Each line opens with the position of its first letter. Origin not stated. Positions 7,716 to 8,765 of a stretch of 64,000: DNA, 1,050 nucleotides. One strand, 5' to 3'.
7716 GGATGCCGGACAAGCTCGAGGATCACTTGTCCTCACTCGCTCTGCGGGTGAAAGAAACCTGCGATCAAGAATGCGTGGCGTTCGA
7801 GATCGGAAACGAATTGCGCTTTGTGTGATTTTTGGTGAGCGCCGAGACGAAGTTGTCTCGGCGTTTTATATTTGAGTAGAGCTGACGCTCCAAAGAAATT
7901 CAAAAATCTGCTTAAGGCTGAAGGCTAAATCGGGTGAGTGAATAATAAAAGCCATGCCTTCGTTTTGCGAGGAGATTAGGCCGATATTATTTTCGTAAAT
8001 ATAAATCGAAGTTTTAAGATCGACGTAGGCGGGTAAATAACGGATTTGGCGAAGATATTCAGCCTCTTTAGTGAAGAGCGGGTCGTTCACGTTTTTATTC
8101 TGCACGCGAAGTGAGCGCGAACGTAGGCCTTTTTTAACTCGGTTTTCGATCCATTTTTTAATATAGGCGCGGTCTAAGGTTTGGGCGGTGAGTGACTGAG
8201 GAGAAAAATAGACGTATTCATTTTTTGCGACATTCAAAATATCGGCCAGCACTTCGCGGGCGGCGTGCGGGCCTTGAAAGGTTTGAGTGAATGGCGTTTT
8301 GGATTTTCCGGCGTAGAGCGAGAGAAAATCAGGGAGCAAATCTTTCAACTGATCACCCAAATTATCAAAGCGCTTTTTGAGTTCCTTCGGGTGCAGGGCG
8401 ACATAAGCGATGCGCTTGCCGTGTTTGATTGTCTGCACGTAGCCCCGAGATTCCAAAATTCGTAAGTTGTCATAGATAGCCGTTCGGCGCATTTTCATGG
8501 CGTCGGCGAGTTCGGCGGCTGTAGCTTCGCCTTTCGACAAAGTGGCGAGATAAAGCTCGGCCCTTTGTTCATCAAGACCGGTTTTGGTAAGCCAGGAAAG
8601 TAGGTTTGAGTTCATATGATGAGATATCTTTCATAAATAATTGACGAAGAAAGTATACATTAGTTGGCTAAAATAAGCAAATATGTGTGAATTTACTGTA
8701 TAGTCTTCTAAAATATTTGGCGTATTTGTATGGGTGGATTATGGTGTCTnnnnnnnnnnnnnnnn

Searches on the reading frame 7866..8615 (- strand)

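Call 21: search_protein_families(library=pfam, proteins=[window:7866-8615:-], max_evalue=0.00001)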
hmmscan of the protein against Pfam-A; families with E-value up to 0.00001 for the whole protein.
window:7866-8615:- (249 aa): 2 families
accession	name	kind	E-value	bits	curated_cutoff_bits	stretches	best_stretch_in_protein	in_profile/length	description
PF01978.25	TrmB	-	2.2e-12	47.1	25.6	1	9-77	1-68/68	Sugar-specific transcriptional regulator TrmB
PF12840.13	HTH_20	-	5.8e-07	29.8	27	1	15-58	3-46/51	Helix-turn-helix domain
